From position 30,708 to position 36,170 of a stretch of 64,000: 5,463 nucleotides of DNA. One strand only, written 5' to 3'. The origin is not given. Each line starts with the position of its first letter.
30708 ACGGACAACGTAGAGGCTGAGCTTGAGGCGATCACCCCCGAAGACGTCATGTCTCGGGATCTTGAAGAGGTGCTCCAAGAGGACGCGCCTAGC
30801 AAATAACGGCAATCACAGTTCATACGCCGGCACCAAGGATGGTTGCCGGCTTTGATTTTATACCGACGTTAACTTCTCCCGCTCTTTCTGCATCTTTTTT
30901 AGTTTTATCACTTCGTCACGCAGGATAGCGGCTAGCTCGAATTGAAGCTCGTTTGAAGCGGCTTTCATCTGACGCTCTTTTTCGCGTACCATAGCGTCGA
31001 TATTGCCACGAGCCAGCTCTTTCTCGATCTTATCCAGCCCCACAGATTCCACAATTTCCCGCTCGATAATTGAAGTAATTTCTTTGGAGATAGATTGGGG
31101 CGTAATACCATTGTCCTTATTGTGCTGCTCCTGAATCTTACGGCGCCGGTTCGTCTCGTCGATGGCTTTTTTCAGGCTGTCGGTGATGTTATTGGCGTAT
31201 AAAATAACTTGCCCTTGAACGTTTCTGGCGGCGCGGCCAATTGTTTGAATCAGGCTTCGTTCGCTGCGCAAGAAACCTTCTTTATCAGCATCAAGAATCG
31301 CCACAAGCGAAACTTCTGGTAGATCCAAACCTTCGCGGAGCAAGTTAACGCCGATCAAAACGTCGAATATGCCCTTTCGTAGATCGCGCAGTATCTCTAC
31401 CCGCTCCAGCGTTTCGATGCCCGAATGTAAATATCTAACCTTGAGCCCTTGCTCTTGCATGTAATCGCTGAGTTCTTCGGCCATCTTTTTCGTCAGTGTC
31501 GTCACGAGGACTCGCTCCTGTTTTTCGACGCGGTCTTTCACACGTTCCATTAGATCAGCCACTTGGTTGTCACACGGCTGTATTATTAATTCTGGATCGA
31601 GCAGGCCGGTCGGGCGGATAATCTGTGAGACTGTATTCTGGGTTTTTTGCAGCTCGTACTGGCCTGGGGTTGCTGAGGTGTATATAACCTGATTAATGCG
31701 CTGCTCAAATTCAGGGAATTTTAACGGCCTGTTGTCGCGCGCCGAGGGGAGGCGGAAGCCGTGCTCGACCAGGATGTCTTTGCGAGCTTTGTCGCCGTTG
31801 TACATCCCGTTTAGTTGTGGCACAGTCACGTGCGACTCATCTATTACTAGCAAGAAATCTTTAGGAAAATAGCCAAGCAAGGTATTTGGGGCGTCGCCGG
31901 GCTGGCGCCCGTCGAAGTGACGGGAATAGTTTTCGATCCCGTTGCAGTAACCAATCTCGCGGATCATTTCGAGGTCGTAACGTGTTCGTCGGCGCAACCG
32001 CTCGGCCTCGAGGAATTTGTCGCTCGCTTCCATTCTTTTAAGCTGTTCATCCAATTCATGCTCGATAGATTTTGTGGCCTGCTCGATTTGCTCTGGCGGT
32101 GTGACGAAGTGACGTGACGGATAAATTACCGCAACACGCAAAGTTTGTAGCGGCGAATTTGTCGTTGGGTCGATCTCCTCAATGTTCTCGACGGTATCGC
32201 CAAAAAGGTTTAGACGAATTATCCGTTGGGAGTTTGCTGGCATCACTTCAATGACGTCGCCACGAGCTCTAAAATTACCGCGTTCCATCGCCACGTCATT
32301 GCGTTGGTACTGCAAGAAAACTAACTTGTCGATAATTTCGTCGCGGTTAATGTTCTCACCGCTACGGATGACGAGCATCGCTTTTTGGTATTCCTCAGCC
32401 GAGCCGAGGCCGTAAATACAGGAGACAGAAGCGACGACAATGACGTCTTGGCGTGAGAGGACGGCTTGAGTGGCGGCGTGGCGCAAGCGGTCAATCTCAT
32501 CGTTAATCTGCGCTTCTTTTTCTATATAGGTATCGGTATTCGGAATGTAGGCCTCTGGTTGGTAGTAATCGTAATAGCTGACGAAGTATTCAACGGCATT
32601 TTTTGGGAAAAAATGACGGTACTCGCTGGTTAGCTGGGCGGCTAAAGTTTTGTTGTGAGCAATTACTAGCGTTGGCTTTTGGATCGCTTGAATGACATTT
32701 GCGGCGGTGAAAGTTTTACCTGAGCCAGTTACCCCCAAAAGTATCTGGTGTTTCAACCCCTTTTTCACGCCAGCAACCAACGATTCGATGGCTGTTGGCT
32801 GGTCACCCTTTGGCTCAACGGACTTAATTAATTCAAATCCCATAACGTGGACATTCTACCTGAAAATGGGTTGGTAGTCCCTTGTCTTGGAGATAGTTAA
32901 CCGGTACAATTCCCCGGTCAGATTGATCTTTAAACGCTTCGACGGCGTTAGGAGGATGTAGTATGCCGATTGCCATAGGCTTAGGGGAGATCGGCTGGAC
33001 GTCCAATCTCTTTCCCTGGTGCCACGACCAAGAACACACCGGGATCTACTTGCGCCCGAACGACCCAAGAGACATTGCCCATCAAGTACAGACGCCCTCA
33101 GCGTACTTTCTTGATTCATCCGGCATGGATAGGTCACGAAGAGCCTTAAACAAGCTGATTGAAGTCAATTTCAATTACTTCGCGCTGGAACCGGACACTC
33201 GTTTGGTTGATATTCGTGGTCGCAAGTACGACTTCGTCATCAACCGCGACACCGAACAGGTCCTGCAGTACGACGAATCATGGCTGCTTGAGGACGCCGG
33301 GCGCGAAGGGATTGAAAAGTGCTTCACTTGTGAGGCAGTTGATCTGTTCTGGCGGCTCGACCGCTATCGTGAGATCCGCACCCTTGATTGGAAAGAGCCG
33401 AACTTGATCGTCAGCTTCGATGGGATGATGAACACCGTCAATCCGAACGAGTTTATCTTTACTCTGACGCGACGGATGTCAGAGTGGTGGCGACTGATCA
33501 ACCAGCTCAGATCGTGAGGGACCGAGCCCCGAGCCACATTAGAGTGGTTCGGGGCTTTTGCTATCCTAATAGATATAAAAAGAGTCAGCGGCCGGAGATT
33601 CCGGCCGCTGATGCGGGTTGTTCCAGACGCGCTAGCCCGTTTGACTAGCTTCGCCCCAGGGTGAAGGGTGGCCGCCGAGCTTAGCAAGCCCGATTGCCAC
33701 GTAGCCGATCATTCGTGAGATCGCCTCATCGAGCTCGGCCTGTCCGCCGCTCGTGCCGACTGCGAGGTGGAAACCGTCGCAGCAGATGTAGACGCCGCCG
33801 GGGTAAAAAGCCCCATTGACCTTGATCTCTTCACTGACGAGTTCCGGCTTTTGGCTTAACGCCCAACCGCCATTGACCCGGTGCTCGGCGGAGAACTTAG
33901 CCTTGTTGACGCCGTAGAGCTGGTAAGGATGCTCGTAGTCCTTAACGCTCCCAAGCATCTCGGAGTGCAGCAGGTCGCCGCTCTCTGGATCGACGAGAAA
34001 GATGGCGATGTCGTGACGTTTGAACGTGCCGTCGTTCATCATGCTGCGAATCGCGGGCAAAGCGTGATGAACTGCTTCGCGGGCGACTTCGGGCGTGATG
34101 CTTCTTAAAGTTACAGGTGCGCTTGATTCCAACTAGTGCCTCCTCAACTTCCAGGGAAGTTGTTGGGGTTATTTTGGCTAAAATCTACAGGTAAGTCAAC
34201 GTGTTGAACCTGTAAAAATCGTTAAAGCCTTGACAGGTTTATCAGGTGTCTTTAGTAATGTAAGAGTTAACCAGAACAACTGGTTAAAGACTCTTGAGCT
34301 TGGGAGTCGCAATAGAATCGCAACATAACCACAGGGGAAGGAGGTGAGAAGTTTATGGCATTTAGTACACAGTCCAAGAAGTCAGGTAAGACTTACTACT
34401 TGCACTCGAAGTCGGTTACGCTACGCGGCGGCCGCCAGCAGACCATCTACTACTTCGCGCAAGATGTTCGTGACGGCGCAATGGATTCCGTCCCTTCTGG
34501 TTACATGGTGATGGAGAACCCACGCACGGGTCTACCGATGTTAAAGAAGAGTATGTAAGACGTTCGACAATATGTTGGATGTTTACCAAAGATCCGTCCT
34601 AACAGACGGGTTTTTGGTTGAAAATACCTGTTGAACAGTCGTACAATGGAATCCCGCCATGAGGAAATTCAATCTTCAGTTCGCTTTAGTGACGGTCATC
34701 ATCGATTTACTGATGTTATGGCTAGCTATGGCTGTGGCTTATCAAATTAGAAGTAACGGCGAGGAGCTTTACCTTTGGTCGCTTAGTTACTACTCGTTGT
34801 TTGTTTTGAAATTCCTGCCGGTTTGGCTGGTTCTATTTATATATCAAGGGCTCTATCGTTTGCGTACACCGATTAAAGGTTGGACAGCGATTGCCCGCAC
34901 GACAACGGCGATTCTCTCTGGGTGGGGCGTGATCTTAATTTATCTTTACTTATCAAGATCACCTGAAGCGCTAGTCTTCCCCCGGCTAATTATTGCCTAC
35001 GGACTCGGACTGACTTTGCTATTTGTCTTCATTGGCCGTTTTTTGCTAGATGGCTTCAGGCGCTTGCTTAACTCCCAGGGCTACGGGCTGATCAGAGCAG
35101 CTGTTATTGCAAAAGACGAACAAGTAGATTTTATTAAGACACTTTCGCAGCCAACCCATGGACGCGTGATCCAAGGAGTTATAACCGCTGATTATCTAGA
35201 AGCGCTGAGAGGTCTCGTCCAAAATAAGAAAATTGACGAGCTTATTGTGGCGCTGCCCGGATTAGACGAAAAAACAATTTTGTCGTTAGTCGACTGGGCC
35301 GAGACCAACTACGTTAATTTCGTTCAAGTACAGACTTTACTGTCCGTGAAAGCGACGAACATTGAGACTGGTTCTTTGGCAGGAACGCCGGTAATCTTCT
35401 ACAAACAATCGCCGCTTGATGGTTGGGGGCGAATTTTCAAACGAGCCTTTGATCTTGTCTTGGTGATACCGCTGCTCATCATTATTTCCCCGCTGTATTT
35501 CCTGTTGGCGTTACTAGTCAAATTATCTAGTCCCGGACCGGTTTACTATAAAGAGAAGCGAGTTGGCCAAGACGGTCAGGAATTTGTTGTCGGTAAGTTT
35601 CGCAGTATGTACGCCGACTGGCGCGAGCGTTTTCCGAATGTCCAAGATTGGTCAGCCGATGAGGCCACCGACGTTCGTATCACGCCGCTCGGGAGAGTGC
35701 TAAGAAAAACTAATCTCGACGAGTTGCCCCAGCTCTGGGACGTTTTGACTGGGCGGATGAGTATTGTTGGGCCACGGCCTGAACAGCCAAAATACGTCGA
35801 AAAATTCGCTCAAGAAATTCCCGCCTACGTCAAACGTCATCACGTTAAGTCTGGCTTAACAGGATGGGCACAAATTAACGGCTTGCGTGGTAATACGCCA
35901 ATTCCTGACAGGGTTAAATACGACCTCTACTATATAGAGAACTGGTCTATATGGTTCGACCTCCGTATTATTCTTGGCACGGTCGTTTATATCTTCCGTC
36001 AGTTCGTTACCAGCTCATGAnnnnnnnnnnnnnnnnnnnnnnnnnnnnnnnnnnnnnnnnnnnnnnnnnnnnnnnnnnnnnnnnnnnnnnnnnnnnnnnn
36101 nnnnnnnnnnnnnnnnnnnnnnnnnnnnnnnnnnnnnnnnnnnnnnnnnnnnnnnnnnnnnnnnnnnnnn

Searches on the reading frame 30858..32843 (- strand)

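Call 9: search_protein_families(library=pfam, proteins=[window:30858-32843:-], max_evalue=0.01)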
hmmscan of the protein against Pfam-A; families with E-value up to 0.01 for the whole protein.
window:30858-32843:- (661 aa): 10 families
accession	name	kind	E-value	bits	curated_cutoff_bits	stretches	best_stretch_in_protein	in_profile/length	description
PF17757.6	UvrB_inter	-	1.8e-28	98.9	22.9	1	158-246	2-91/91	UvrB interaction domain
PF00271.37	Helicase_C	-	9.2e-21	74.6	23.5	1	433-541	8-109/110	Helicase conserved C-terminal domain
PF12344.14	UvrB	-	2.2e-20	72.7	27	1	548-589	1-42/43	Ultra-violet resistance protein B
PF04851.21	ResIII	-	1.4e-12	48.2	22.5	1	10-117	3-114/164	Type III restriction enzyme, res subunit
PF02151.25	UVR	-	7.4e-07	29.2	21.5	1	617-650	2-35/36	UvrB/uvrC motif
PF00270.35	DEAD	-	7.9e-05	22.9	26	1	15-88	4-80/167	DEAD/DEAH box helicase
PF14814.11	UB2H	-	0.001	19.5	27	0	160-225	2-75/85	Bifunctional transglycosylase second domain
PF07728.20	AAA_5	-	0.0012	19.3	22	1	34-128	3-86/139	AAA domain (dynein-related subfamily)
PF13604.12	AAA_30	-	0.0046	17.1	27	0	27-75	15-66/191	AAA domain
PF13245.12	AAA_19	-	0.0069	17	25.1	0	33-65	14-51/134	AAA domain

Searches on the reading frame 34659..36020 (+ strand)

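Call 92: search_protein_families(library=pfam, proteins=[window:34659-36020:+], max_evalue=0.00001)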
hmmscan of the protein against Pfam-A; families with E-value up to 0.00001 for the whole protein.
window:34659-36020:+ (453 aa): 1 family
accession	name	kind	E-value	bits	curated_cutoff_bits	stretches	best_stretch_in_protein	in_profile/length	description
PF02397.22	Bac_transf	-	1.1e-64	217.7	27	1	261-446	1-178/179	Bacterial sugar transferase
